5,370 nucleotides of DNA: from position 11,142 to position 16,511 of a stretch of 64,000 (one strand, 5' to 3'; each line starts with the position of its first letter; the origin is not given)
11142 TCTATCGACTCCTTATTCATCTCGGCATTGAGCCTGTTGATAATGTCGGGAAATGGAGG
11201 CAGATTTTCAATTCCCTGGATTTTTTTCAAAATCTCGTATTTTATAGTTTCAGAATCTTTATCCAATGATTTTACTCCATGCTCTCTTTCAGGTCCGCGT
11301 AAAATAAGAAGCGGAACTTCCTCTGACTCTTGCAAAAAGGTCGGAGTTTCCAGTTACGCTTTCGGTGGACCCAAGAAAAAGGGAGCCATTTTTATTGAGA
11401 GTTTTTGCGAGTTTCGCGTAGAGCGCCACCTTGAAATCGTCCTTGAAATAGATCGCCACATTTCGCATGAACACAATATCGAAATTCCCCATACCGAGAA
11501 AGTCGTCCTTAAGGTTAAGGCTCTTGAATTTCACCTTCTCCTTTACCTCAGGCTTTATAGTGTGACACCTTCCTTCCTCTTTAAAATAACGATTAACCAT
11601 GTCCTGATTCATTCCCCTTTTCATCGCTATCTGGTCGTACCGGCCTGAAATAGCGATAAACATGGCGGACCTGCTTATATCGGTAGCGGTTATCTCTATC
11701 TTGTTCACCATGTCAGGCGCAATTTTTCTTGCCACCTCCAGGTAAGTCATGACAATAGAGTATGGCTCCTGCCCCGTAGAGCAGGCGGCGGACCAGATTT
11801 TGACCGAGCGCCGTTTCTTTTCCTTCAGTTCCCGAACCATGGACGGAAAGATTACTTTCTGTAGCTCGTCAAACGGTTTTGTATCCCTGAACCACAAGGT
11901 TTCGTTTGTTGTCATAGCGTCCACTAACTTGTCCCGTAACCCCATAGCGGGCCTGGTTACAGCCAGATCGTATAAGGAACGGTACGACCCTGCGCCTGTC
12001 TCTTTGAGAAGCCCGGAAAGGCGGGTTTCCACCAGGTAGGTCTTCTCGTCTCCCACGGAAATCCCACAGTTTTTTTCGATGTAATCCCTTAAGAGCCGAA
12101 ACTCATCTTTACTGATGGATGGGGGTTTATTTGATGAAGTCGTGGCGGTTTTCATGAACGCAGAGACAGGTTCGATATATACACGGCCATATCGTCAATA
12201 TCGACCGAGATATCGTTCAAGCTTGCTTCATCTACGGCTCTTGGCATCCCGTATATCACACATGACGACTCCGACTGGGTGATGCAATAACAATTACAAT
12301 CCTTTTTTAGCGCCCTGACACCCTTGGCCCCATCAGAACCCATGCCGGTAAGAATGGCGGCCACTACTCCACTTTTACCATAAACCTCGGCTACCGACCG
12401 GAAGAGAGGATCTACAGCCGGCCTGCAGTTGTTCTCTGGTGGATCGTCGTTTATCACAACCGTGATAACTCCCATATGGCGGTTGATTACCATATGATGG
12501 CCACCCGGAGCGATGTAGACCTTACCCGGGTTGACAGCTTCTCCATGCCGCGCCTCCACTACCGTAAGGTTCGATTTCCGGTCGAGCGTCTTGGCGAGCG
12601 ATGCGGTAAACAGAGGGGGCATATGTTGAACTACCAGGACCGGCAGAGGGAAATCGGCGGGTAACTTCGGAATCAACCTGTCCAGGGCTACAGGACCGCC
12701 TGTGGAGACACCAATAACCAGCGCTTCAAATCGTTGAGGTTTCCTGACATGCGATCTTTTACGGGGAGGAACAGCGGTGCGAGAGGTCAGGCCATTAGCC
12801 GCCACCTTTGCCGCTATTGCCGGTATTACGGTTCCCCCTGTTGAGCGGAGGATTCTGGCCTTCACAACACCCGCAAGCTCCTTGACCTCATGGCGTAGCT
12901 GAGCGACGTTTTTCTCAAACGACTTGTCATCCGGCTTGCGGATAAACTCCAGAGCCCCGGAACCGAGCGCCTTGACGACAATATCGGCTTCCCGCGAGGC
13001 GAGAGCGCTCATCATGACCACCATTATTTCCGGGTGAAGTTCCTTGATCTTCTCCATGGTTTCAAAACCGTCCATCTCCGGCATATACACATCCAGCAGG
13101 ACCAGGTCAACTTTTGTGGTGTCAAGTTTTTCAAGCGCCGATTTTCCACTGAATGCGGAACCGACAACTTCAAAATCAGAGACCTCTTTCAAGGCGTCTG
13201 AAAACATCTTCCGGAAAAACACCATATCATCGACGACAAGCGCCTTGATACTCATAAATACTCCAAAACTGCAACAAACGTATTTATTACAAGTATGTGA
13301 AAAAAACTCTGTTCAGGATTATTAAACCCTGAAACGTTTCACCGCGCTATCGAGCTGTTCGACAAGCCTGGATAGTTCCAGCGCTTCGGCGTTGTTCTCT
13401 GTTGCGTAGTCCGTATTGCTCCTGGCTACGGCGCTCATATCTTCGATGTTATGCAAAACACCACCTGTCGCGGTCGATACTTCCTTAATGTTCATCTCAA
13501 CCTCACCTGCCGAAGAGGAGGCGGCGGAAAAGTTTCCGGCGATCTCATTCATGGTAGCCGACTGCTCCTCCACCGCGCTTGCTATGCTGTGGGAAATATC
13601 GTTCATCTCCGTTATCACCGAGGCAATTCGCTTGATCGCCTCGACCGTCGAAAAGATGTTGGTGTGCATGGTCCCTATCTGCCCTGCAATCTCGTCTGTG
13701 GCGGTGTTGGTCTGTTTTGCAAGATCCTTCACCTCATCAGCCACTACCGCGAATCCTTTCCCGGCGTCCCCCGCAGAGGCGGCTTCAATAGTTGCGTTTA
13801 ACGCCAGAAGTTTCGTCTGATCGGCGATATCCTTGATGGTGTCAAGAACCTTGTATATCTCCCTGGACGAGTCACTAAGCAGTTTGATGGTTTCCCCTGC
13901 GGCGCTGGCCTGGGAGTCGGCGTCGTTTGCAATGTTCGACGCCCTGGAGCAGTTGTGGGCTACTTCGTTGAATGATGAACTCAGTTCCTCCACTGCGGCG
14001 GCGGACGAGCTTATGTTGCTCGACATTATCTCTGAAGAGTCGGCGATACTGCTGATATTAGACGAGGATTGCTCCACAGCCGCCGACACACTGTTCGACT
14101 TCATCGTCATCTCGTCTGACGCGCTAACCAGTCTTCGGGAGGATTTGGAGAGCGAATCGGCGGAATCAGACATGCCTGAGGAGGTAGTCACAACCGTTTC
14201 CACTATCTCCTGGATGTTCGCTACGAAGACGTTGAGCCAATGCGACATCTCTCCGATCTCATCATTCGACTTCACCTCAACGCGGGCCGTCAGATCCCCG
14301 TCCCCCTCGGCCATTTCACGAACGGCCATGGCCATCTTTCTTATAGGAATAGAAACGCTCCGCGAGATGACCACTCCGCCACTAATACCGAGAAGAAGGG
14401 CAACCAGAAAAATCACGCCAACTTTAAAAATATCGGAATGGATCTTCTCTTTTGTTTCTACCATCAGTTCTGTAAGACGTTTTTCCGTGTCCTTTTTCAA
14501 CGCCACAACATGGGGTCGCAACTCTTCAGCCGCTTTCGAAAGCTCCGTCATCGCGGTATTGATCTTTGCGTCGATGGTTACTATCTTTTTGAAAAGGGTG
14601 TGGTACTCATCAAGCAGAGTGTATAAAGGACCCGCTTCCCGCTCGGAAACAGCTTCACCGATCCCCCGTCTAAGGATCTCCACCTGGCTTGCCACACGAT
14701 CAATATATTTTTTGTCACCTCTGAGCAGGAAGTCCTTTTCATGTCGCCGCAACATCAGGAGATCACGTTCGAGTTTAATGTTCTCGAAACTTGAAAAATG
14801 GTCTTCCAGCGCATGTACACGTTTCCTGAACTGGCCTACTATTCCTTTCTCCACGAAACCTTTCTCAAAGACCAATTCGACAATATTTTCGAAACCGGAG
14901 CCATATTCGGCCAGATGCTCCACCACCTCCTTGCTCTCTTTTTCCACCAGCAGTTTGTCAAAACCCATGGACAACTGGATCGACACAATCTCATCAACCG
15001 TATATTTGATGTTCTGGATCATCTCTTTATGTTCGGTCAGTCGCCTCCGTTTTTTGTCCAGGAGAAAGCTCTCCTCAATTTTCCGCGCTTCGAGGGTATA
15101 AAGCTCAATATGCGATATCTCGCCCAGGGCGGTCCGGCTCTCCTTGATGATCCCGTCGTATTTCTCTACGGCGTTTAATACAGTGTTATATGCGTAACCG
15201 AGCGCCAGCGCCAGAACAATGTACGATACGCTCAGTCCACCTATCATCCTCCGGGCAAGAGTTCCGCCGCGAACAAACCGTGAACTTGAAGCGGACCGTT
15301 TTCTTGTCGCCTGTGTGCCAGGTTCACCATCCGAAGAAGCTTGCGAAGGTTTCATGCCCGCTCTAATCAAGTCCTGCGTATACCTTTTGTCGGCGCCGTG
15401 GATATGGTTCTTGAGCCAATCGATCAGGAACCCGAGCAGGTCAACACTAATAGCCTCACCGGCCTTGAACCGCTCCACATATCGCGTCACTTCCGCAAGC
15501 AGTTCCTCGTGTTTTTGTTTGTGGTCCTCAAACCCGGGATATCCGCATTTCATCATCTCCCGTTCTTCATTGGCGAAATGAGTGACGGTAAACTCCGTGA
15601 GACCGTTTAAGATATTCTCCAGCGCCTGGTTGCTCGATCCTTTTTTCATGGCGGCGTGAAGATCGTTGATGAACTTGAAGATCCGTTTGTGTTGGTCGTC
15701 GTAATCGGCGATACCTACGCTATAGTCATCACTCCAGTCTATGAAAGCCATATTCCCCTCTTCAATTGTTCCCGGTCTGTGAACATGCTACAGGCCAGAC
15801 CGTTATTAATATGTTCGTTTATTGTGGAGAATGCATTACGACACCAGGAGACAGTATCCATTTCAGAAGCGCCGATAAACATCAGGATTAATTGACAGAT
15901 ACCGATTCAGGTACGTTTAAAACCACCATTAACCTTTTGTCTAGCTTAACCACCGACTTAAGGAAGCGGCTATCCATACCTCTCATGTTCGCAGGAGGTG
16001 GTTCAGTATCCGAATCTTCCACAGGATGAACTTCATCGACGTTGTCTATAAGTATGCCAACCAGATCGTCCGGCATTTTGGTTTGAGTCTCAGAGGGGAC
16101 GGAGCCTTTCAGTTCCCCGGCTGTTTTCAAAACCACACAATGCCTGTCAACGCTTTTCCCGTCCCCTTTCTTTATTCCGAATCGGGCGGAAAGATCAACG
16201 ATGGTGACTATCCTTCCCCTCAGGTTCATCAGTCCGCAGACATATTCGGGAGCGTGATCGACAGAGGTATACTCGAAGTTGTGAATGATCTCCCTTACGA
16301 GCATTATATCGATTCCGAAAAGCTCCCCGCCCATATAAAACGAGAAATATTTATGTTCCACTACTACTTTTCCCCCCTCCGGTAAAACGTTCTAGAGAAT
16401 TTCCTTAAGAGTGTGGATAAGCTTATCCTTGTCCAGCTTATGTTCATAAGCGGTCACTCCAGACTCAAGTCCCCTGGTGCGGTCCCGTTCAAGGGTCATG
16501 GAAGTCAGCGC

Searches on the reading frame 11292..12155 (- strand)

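Call 20: search_protein_families(library=pfam, proteins=[window:11292-12155:-], max_evalue=0.00001)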
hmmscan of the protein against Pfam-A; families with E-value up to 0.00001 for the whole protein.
window:11292-12155:- (288 aa): 2 families
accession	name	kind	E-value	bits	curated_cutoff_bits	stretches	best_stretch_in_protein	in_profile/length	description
PF01739.24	CheR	-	3.7e-50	170.5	27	1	84-279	1-191/195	CheR methyltransferase, SAM binding domain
PF03705.20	CheR_N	-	2.2e-10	40.5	27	1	17-64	1-48/53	CheR methyltransferase, all-alpha domain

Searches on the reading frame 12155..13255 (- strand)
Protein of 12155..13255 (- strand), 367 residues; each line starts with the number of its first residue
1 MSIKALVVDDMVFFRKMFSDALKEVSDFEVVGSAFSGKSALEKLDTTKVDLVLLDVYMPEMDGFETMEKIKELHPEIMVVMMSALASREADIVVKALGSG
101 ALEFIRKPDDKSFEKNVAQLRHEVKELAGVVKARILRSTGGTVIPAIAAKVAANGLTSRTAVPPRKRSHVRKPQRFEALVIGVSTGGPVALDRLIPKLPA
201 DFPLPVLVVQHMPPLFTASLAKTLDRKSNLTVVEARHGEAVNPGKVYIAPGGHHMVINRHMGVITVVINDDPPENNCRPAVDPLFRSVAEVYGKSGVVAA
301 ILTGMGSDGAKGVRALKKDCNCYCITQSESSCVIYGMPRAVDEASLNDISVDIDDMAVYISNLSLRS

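Call 20: search_protein_families(library=pfam, proteins=[window:12155-13255:-], max_evalue=0.00001)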
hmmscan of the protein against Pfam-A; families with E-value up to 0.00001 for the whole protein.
window:12155-13255:- (367 aa): 2 families
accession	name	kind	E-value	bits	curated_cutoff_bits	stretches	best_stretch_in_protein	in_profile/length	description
PF01339.22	CheB_methylest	-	1.5e-61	207.5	24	1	180-358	2-172/174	CheB methylesterase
PF00072.30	Response_reg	-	4.2e-23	82.1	30.2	1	6-110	2-102/111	Response regulator receiver domain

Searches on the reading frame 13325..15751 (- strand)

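Call 20: search_protein_families(library=pfam, proteins=[window:13325-15751:-], max_evalue=0.00001)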
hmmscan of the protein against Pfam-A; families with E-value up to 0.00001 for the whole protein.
window:13325-15751:- (809 aa): 3 families
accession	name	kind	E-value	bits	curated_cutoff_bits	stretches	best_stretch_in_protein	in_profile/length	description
PF00015.26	MCPsignal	-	5.5e-30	104.9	34.6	1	600-744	3-168/172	Methyl-accepting chemotaxis protein (MCP) signalling domain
PF01814.28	Hemerythrin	-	1.9e-14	54.7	25.3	1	13-124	2-123/127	Hemerythrin HHE cation binding domain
PF00672.30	HAMP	-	6e-12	46.1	25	1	462-515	2-53/53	HAMP domain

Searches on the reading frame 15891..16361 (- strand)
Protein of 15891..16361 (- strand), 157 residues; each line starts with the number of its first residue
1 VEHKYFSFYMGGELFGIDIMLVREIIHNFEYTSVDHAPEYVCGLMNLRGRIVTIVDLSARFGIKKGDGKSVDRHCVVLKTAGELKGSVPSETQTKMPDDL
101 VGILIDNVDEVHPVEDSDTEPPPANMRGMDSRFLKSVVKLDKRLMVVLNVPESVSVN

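Call 20: search_protein_families(library=pfam, proteins=[window:15891-16361:-], max_evalue=0.00001)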
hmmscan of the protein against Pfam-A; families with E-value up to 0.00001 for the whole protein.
window:15891-16361:- (157 aa): 1 family
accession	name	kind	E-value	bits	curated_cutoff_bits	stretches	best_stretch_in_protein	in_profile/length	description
PF01584.24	CheW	-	1.9e-27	96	23.5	1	5-152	2-132/138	CheW-like domain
